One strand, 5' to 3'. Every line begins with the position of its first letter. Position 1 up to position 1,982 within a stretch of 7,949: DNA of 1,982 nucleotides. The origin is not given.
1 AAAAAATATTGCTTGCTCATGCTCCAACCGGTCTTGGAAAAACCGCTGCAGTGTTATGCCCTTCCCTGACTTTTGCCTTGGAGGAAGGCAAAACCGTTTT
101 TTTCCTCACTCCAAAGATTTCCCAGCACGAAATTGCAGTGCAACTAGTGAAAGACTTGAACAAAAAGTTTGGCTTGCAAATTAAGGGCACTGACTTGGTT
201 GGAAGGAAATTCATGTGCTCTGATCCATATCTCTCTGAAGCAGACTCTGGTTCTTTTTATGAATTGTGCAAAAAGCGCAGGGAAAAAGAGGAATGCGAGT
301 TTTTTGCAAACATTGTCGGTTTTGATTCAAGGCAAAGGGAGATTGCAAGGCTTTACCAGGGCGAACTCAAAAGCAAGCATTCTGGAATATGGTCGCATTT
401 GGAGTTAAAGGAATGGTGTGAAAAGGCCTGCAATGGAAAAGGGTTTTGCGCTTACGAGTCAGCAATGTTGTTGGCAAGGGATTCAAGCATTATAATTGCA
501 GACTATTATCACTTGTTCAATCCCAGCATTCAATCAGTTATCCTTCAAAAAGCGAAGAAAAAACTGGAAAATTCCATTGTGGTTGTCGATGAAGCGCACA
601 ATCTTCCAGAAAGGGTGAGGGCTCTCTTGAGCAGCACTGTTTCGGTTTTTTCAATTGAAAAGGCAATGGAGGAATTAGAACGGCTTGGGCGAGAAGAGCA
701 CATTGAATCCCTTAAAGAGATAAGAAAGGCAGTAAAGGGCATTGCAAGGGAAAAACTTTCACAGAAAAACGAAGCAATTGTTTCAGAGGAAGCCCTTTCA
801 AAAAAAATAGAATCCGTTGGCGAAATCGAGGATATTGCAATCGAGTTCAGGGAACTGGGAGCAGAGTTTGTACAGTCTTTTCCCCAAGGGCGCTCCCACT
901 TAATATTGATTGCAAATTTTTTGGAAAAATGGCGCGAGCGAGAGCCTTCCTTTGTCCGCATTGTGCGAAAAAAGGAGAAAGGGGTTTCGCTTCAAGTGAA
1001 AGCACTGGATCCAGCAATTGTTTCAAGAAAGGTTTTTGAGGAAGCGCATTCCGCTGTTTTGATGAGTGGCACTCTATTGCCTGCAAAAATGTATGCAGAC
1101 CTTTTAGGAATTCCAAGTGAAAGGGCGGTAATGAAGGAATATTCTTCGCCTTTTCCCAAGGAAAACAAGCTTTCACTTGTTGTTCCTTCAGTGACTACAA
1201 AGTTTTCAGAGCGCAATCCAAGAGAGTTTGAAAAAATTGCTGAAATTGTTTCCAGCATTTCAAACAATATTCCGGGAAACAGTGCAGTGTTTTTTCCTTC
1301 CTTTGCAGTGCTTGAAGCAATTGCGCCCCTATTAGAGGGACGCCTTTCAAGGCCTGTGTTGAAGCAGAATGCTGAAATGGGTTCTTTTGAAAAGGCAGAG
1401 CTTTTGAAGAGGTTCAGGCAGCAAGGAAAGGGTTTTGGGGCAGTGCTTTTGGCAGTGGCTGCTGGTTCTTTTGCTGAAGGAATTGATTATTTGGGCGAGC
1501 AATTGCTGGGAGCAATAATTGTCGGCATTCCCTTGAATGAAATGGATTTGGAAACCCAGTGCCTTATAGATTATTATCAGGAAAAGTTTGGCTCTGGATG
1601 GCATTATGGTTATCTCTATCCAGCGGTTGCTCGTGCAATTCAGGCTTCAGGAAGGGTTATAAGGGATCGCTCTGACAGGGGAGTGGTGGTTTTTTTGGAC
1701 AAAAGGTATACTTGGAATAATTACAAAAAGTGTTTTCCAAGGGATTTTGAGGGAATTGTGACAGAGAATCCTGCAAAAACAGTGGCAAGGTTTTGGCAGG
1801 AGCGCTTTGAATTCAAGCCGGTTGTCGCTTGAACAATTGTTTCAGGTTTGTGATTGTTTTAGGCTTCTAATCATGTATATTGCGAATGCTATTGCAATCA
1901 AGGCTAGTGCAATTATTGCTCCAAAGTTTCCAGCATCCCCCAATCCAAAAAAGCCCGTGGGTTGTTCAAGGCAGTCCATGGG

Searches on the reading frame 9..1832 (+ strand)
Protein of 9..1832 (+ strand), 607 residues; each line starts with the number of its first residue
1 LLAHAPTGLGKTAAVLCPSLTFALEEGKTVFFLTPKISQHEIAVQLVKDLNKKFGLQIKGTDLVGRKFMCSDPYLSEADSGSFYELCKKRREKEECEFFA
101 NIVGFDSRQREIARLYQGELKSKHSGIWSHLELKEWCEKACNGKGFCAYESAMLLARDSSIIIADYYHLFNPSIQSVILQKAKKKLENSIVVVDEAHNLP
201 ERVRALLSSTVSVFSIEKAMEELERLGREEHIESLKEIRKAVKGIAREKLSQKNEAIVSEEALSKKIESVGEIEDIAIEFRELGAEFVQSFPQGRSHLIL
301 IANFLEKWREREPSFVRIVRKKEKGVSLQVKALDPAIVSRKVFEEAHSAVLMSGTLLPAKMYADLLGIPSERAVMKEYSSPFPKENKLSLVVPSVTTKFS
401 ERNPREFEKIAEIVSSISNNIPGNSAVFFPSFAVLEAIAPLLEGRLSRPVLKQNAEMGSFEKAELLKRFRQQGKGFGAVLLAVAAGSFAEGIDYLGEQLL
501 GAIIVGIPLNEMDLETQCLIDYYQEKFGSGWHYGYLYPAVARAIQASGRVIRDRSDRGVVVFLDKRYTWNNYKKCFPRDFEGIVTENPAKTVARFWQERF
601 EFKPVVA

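Call 5: search_protein_families(library=pfam, proteins=[window:9-1832:+], max_evalue=0.1)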
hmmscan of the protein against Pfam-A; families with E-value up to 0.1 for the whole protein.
window:9-1832:+ (607 aa): 8 families
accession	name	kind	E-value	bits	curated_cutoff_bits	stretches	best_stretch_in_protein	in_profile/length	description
PF13307.12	Helicase_C_2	-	1.3e-38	133.1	25.3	1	416-579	3-166/170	Helicase C-terminal domain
PF06777.17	HBB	-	4.4e-18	66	30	1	295-401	88-190/190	Helical and beta-bridge domain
PF06733.21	DEAD_2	-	5.1e-18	65.7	21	1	45-212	11-168/172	DEAD_2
PF00270.35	DEAD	-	4.7e-07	30.1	26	1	1-55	17-70/167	DEAD/DEAH box helicase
PF04851.21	ResIII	-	0.00028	21.3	22.5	1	3-202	28-140/164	Type III restriction enzyme, res subunit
PF00271.37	Helicase_C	-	0.028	15.1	23.5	0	409-552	2-108/110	Helicase conserved C-terminal domain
PF25199.1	nSTAND_NTPase5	-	0.059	13.6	34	0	2-51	45-95/145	Novel STAND NTPase 5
PF13401.12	AAA_22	-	0.088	13.6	27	0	181-219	82-100/130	AAA domain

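Call 11: search_protein_families(library=ncbifam, proteins=[window:9-1832:+], max_evalue=0.1)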
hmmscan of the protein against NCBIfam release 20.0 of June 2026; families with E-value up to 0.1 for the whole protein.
window:9-1832:+ (607 aa): 12 families
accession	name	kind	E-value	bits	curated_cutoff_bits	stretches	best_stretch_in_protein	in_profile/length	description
TIGR00604.1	rad3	subfamily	6.6e-64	216.7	246.95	2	293-578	388-687/706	DNA repair helicase (rad3)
NF053712.1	repair_DEAH_YoaA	equivalog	4.4e-43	147.9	680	1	2-595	41-628/630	DNA repair helicase YoaA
TIGR01407.1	dinG_rel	hypoth_equivalog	8.8e-34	116.9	547.7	2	242-581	528-868/889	putative DnaQ family exonuclease/DinG family helicase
NF005981.0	PRK08074.1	equivalog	3.6e-33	114.6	789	3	300-576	625-904/931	ATP-dependent DNA helicase DinG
NF008729.0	PRK11747.1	equivalog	9.9e-31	106.9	598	2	338-573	454-687/703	ATP-dependent DNA helicase DinG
NF005569.0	PRK07246.1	equivalog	4.7e-12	45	794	1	320-576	547-793/820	bifunctional DnaQ family exonuclease/ATP-dependent helicase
TIGR03117.2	cas_csf4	equivalog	2.1e-11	42.8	400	1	189-273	378-463/800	type IV CRISPR-associated DEAD/DEAH-box helicase Csf4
TIGR01587.1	cas3_core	equivalog_domain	0.0016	17.6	102.45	0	3-100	4-95/358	CRISPR-associated helicase Cas3'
NF041062.1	DpdE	equivalog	0.017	13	500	0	350-481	477-600/1048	protein DpdE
TIGR04121.1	DEXH_lig_assoc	equivalog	0.029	12.1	850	0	2-35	32-70/804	ligase-associated DNA damage response DEXH box helicase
NF047410.1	CotG_ExsB_Nterm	domain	0.085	12.8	28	0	216-231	6-21/26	CotG/ExsB N-terminal domain-containing protein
NF004123.1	PRK05610.1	equivalog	0.094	12.8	74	0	547-577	5-35/72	30S ribosomal protein S17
